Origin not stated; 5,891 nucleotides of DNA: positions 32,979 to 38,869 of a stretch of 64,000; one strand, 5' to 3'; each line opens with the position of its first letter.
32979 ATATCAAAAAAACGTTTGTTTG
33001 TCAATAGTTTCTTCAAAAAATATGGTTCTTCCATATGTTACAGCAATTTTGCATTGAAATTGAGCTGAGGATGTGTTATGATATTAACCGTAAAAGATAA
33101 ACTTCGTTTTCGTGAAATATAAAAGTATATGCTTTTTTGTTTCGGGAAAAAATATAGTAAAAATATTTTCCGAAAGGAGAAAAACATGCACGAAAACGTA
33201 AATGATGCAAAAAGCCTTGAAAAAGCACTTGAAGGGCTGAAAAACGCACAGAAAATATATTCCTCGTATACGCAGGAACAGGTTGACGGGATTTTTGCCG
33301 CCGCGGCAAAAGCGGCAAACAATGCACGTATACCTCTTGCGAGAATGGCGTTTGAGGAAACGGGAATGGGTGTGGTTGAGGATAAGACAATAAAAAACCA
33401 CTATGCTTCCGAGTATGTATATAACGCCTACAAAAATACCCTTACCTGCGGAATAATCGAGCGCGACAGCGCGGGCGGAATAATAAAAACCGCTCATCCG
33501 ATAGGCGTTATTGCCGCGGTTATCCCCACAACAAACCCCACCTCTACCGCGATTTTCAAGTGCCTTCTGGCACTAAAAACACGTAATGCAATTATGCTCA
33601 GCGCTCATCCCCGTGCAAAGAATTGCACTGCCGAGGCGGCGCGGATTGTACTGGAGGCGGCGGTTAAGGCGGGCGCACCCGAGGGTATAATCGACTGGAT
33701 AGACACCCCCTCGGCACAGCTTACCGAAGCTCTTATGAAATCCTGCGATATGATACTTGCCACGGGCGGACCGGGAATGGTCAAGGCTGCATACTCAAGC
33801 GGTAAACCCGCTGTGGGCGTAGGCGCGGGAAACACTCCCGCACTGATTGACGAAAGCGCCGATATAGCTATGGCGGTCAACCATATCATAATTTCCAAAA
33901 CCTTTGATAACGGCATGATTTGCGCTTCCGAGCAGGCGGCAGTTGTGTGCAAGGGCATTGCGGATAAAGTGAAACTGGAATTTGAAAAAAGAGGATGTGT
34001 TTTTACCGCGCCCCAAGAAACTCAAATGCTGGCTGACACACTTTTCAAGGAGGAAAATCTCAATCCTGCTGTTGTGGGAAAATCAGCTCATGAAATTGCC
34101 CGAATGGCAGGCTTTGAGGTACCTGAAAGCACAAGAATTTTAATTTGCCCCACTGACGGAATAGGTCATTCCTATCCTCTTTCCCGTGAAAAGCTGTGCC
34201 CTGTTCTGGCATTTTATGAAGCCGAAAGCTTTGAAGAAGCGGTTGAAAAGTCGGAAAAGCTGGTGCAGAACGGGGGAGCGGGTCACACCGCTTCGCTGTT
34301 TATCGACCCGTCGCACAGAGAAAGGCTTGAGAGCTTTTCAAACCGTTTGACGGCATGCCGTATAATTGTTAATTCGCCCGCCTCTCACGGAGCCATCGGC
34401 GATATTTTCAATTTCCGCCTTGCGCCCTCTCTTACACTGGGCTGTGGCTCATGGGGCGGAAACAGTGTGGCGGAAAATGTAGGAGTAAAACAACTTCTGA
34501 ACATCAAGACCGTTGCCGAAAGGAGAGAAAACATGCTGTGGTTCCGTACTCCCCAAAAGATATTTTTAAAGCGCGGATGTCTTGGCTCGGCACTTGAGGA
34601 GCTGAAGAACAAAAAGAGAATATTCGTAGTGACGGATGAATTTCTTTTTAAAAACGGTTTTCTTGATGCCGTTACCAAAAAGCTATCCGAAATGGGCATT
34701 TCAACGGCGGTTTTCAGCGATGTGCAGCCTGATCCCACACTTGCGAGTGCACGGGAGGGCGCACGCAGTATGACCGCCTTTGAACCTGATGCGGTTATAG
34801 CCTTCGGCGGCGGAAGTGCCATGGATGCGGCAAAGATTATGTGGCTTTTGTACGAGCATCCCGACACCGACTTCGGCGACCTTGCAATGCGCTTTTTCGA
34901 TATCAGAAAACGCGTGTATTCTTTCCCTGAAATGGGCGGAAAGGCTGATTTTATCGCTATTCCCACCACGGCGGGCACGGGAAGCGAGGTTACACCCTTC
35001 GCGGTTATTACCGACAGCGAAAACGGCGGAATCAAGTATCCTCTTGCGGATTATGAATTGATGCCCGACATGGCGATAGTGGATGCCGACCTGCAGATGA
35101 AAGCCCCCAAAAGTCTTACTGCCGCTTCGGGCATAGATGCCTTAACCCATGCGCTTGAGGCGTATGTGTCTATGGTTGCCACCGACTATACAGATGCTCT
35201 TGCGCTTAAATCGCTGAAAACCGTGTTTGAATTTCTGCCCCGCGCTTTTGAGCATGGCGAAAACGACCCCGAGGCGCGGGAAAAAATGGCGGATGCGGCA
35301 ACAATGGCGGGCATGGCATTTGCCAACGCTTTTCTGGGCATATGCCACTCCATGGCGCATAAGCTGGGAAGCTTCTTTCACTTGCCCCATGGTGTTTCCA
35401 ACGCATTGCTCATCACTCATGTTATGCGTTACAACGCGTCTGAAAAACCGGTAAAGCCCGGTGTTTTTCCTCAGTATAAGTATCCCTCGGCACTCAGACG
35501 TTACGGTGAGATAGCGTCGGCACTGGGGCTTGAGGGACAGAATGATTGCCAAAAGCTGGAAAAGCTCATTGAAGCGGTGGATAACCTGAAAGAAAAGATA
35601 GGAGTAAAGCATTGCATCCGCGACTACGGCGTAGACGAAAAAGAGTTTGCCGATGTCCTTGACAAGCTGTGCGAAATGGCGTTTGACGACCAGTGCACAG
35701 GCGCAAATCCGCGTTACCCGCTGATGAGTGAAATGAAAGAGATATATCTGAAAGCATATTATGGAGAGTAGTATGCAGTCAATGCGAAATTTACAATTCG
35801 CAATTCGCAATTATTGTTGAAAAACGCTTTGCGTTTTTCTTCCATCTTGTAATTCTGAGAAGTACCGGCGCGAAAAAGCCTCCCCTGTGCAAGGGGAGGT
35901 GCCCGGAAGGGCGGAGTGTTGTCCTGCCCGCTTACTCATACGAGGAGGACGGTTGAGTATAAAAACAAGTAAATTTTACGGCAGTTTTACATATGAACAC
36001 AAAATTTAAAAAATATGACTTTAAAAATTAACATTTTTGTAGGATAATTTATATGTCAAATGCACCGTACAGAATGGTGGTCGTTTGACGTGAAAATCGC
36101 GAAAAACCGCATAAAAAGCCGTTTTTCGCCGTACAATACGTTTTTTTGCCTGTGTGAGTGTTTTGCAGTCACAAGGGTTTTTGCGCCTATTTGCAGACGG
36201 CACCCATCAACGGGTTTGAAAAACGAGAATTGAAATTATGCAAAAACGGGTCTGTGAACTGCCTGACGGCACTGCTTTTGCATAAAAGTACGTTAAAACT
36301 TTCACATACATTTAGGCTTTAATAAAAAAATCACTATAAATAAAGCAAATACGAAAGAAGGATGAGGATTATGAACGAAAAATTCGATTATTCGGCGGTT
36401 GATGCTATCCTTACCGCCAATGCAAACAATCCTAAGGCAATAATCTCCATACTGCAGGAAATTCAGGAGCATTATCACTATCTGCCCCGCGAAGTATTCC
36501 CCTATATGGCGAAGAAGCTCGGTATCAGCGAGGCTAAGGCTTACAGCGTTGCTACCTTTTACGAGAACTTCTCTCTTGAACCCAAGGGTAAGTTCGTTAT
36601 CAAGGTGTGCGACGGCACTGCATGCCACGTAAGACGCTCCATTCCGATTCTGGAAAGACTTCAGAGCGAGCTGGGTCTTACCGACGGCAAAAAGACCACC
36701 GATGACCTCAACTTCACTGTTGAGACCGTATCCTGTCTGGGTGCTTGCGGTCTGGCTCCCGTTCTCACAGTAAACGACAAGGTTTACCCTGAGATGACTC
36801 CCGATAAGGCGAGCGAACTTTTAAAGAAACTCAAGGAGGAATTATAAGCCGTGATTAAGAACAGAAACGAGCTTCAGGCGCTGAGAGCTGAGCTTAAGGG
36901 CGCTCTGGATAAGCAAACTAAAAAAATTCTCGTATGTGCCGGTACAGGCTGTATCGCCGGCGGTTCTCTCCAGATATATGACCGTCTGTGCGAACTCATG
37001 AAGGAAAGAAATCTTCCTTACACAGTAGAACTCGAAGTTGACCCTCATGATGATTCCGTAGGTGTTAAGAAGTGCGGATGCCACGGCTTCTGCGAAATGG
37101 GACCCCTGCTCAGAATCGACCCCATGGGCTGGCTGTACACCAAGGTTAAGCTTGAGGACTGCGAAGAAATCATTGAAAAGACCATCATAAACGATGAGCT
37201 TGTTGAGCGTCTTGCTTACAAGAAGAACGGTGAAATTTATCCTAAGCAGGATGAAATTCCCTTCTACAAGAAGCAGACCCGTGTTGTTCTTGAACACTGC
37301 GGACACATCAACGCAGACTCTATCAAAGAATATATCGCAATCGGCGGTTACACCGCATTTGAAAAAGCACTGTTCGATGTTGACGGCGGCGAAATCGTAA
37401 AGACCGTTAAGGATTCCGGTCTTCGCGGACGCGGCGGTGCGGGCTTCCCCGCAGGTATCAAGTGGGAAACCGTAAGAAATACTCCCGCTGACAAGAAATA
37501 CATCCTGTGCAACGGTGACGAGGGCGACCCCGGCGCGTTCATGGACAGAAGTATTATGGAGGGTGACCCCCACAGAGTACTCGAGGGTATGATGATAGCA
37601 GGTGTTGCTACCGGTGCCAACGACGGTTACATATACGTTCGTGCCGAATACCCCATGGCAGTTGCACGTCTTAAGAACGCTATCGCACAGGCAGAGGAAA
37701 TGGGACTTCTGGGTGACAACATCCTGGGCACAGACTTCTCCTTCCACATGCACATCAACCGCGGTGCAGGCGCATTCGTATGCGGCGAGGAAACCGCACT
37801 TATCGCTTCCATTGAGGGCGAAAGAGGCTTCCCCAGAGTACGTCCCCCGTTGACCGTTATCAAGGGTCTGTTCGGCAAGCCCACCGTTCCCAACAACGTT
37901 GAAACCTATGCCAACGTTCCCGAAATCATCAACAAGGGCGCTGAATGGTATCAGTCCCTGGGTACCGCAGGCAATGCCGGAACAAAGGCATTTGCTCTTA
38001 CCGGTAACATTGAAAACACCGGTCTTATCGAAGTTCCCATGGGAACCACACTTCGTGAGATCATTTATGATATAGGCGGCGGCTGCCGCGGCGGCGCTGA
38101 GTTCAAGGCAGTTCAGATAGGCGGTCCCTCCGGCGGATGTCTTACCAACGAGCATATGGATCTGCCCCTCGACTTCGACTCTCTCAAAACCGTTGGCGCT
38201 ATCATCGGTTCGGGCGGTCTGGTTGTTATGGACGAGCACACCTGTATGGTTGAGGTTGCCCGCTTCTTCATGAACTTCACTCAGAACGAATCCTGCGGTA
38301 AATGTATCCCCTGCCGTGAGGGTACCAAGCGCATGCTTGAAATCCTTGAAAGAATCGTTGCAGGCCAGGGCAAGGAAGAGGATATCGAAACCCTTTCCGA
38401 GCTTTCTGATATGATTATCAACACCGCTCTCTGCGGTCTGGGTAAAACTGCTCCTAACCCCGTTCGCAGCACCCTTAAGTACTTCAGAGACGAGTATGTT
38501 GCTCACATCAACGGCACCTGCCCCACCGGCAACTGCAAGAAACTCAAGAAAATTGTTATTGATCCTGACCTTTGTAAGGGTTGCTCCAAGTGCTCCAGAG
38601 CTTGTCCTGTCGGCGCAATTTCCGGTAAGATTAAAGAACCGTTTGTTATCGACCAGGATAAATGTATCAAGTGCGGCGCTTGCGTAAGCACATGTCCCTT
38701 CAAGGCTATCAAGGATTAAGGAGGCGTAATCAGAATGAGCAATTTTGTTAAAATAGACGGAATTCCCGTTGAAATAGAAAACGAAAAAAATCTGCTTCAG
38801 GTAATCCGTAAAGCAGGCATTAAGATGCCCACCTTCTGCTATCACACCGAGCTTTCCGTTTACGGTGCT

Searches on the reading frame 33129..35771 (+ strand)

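Call 39: search_protein_families(library=pfam, proteins=[window:33129-35771:+], max_evalue=1e-8)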
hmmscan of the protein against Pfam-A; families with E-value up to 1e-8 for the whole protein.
window:33129-35771:+ (880 aa): 4 families
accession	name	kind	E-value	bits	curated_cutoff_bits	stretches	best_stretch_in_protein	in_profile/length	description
PF25137.1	ADH_Fe_C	-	9.8e-59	198.7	27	1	664-877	1-194/194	Fe-containing alcohol dehydrogenase family, C-terminal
PF00465.25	Fe-ADH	-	8e-49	165.9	31.3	1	475-652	1-167/168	Iron-containing alcohol dehydrogenase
PF00171.27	Aldedh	-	3.4e-19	69.2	23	1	24-416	25-424/461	Aldehyde dehydrogenase family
PF13685.12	Fe-ADH_2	-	5.9e-09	36.5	28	0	486-571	11-93/149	Iron-containing alcohol dehydrogenase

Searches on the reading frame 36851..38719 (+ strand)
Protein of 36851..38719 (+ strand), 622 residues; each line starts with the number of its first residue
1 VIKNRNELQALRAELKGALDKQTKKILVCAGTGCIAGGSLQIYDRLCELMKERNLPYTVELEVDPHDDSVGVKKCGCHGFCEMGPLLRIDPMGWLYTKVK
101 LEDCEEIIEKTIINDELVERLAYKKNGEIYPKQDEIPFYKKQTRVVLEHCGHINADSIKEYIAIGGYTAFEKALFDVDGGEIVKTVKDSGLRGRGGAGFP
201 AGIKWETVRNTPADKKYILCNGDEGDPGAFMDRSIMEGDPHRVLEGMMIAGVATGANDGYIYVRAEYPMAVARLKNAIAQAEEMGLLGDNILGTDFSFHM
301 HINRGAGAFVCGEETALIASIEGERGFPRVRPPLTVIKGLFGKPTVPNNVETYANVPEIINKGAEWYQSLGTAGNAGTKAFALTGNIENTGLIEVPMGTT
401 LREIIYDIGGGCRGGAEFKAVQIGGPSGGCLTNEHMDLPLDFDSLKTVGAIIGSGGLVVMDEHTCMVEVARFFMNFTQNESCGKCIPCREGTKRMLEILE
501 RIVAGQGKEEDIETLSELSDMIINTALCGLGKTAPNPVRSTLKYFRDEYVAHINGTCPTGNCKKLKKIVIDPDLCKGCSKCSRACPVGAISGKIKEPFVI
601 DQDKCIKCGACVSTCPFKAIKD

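Call 39: search_protein_families(library=pfam, proteins=[window:36851-38719:+], max_evalue=1e-8)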
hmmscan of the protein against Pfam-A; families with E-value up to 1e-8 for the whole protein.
window:36851-38719:+ (622 aa): 7 families
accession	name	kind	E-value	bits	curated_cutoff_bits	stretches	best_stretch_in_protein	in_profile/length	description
PF01512.22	Complex1_51K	-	1.5e-47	161.7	31.2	1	186-357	1-149/150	Nuo51 FMN-binding domain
PF10589.14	NADH_4Fe-4S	-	6.7e-36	122.5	23.5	1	468-552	1-85/85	NADH-ubiquinone oxidoreductase-F iron-sulfur binding region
PF00037.32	Fer4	-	1.7e-16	59.7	21.1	1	599-621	2-24/24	4Fe-4S binding domain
PF12837.12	Fer4_6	-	4.7e-13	48.8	25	0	598-620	2-24/24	4Fe-4S binding domain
PF13237.11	Fer4_10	-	8.5e-11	42.1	25.5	1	567-616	1-53/53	4Fe-4S dicluster domain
PF12838.12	Fer4_7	-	9.7e-10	39.2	27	0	575-619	2-52/52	4Fe-4S dicluster domain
PF12797.12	Fer4_2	-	7.6e-09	35.4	24.5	0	597-617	2-22/22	4Fe-4S binding domain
